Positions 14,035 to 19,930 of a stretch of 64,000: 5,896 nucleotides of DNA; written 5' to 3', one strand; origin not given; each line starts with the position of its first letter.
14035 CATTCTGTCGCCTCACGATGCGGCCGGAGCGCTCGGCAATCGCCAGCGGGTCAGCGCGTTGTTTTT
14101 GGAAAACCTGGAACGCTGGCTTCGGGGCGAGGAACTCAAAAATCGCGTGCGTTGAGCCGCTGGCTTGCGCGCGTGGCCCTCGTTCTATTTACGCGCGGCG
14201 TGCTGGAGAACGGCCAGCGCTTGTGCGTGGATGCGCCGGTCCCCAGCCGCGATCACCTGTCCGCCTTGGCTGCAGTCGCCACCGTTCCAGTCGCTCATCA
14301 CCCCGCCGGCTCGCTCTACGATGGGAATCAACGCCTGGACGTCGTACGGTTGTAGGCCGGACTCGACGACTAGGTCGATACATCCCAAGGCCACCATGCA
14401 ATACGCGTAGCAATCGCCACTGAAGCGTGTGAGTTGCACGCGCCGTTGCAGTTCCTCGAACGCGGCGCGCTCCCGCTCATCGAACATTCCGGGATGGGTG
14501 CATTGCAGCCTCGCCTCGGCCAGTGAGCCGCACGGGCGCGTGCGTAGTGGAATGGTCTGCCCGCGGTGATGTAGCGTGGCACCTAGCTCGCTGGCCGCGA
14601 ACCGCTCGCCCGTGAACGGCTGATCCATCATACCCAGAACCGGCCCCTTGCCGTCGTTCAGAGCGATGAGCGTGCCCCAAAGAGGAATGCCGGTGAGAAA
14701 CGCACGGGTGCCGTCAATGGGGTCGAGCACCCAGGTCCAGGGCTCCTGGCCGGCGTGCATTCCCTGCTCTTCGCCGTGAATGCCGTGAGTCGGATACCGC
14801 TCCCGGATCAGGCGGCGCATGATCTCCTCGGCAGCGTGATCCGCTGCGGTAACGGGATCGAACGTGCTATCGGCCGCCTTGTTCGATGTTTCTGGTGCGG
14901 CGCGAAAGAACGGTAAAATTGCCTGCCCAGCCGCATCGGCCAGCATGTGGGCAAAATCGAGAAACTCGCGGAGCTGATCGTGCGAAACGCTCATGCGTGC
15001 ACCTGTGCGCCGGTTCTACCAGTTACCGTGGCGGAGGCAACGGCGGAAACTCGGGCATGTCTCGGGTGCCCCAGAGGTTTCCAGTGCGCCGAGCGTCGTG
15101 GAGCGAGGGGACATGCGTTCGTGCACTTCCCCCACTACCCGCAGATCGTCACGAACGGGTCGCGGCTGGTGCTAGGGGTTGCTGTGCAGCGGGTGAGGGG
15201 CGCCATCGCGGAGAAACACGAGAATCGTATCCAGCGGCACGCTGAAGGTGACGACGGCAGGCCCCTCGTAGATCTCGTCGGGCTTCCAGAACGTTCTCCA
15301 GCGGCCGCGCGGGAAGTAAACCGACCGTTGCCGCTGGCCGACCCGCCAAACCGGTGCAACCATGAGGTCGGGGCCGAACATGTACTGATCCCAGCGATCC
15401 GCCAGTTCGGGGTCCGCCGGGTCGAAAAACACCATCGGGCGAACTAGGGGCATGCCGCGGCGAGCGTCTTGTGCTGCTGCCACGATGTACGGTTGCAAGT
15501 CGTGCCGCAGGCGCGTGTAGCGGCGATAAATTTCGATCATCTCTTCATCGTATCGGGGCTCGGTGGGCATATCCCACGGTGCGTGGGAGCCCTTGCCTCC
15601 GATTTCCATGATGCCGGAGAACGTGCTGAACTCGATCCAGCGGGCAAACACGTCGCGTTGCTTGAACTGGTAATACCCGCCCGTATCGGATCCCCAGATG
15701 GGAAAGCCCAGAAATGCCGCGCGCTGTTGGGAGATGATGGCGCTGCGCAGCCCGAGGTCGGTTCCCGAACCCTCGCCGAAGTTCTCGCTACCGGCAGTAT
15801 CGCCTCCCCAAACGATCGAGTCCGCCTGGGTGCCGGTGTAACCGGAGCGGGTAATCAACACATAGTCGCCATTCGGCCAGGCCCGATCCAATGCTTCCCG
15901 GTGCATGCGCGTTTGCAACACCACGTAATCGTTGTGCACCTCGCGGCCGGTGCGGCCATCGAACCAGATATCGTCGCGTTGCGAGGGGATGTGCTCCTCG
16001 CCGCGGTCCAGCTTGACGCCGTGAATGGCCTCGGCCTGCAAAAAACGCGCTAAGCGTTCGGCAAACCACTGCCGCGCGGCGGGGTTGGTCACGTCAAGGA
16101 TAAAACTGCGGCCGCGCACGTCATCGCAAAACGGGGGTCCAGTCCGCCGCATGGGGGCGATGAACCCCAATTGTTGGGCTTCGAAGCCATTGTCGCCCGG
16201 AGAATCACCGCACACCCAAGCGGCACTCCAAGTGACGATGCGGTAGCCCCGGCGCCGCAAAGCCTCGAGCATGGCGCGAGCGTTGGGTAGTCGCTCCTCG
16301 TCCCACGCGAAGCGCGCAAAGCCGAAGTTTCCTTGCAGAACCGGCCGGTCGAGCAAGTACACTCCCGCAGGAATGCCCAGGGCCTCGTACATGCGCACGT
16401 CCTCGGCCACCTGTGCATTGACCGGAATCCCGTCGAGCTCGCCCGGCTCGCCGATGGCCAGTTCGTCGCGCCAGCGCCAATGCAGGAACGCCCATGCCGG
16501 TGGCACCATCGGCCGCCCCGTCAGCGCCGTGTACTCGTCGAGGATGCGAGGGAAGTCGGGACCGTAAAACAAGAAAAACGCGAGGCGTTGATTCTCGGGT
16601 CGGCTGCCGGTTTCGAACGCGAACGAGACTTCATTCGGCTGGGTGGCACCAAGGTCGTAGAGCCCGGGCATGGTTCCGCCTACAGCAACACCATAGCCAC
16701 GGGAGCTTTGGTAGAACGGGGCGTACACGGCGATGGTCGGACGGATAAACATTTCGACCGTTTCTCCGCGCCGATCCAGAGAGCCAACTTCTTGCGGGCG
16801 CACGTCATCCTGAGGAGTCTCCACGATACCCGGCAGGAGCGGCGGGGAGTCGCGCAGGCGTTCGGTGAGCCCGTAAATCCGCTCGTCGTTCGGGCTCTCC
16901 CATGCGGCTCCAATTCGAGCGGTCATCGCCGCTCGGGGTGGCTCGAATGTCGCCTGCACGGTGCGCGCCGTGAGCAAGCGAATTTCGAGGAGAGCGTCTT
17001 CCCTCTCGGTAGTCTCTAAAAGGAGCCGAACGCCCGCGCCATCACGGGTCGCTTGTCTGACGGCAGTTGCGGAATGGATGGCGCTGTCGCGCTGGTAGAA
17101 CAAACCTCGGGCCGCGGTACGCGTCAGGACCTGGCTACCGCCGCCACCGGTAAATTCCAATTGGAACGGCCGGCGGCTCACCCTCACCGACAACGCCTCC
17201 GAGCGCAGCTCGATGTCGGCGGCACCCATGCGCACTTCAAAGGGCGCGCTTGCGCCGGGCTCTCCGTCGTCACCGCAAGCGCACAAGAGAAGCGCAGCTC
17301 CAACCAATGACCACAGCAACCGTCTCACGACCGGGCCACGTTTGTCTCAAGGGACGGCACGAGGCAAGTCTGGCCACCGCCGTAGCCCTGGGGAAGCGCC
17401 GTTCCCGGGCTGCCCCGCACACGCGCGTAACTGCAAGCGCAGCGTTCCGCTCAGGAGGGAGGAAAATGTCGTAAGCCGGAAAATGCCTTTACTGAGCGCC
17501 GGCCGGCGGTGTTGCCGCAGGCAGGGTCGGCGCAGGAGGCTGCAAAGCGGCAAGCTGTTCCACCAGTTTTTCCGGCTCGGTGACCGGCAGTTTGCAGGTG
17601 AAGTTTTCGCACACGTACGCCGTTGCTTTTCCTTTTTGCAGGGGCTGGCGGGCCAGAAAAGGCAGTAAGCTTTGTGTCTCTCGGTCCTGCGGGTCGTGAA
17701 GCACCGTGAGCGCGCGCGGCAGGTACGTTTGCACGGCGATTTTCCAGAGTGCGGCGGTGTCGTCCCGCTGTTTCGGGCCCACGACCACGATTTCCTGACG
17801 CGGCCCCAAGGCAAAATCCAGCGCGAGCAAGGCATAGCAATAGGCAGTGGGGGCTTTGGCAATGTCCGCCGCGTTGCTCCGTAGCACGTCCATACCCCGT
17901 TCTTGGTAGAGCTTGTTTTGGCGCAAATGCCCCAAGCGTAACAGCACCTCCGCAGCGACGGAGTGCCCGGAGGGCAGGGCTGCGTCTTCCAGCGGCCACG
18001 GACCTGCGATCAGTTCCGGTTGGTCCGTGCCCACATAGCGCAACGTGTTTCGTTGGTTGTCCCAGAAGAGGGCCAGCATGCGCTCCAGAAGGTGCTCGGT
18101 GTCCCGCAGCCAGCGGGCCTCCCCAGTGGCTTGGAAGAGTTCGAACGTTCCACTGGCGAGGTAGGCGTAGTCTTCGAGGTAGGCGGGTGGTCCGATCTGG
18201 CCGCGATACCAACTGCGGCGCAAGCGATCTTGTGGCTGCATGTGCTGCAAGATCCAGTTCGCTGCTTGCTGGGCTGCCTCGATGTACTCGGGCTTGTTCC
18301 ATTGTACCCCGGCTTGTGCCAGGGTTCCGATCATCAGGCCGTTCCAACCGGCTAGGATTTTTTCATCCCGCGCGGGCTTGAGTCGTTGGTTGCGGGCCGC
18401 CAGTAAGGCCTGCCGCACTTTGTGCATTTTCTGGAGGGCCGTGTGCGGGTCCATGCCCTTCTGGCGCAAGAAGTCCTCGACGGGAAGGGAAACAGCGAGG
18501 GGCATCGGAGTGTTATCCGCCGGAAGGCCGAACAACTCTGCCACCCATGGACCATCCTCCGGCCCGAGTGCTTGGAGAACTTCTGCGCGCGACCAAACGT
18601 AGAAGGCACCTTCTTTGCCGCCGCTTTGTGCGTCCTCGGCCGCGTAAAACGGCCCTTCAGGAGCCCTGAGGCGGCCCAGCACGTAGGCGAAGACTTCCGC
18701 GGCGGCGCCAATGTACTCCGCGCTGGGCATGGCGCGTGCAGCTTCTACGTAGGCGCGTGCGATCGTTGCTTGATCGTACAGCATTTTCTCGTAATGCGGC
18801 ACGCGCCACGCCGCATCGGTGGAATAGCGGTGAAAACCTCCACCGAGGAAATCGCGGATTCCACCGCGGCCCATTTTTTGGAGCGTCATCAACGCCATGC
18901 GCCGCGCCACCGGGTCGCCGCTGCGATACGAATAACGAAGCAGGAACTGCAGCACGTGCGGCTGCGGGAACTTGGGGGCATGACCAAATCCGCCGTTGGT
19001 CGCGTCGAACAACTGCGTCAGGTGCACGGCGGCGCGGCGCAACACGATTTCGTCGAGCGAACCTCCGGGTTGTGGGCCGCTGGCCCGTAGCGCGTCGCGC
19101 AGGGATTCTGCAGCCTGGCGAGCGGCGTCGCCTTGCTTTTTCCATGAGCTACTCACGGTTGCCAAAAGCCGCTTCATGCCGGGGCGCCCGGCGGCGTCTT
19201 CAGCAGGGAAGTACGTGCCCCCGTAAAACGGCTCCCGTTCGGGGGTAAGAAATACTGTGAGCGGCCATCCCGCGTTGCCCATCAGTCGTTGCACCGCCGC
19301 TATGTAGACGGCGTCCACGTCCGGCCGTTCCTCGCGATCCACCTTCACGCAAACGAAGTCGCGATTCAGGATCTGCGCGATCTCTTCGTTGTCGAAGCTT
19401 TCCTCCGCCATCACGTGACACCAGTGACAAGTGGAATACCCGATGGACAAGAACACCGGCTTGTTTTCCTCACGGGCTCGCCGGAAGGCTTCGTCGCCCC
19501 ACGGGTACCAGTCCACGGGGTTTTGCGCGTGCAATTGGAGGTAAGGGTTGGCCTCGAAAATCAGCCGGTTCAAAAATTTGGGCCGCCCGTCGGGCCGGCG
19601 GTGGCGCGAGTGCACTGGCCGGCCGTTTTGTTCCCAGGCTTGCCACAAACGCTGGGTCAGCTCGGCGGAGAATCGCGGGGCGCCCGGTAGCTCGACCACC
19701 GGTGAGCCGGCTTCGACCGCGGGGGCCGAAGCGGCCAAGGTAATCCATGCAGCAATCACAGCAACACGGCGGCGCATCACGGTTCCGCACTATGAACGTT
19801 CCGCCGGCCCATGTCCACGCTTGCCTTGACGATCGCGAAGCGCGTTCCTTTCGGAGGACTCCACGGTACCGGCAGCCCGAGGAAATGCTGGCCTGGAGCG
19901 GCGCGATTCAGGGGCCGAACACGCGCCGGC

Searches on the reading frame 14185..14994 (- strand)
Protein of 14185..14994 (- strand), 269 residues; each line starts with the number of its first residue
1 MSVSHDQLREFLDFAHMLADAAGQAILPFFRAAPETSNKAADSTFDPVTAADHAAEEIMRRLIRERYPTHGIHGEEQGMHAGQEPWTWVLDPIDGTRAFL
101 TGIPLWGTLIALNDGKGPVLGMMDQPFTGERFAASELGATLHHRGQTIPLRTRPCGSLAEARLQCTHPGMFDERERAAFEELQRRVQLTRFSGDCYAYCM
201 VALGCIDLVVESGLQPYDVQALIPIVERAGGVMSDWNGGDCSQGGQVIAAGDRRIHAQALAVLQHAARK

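Call 73: search_protein_families(library=pfam, proteins=[window:14185-14994:-], max_evalue=0.001)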
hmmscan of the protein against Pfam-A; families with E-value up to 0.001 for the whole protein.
window:14185-14994:- (269 aa): 1 family
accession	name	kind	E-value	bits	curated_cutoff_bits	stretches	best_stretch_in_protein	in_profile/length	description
PF00459.30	Inositol_P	-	6.9e-49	167.2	27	1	8-264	2-267/271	Inositol monophosphatase family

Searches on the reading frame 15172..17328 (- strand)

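Call 42: search_protein_families(library=pfam, proteins=[window:15172-17328:-], max_evalue=0.001)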
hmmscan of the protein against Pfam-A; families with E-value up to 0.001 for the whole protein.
window:15172-17328:- (718 aa): 2 families
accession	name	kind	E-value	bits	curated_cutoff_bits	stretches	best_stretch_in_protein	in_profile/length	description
PF01055.32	Glyco_hydro_31_2nd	-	6.6e-43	147.7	23.5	1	303-616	20-326/328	Glycosyl hydrolases family 31 TIM-barrel domain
PF21365.3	Glyco_hydro_31_3rd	-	1.8e-20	73.6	24.4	1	625-710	1-85/87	Glycosyl hydrolase family 31 C-terminal domain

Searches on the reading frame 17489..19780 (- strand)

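Call 42: search_protein_families(library=pfam, proteins=[window:17489-19780:-], max_evalue=0.001)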
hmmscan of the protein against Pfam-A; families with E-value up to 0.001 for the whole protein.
window:17489-19780:- (763 aa): 3 families
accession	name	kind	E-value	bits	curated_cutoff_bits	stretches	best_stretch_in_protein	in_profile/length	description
PF03190.21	Thioredox_DsbH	-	8.4e-73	244.1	27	1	71-231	2-162/163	Protein of unknown function, DUF255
PF13899.12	Thioredoxin_7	-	1e-13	51.7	27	1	90-180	1-83/83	Thioredoxin-like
PF13098.12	Thioredoxin_2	-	0.00051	20.8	27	1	102-183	1-87/104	Thioredoxin-like domain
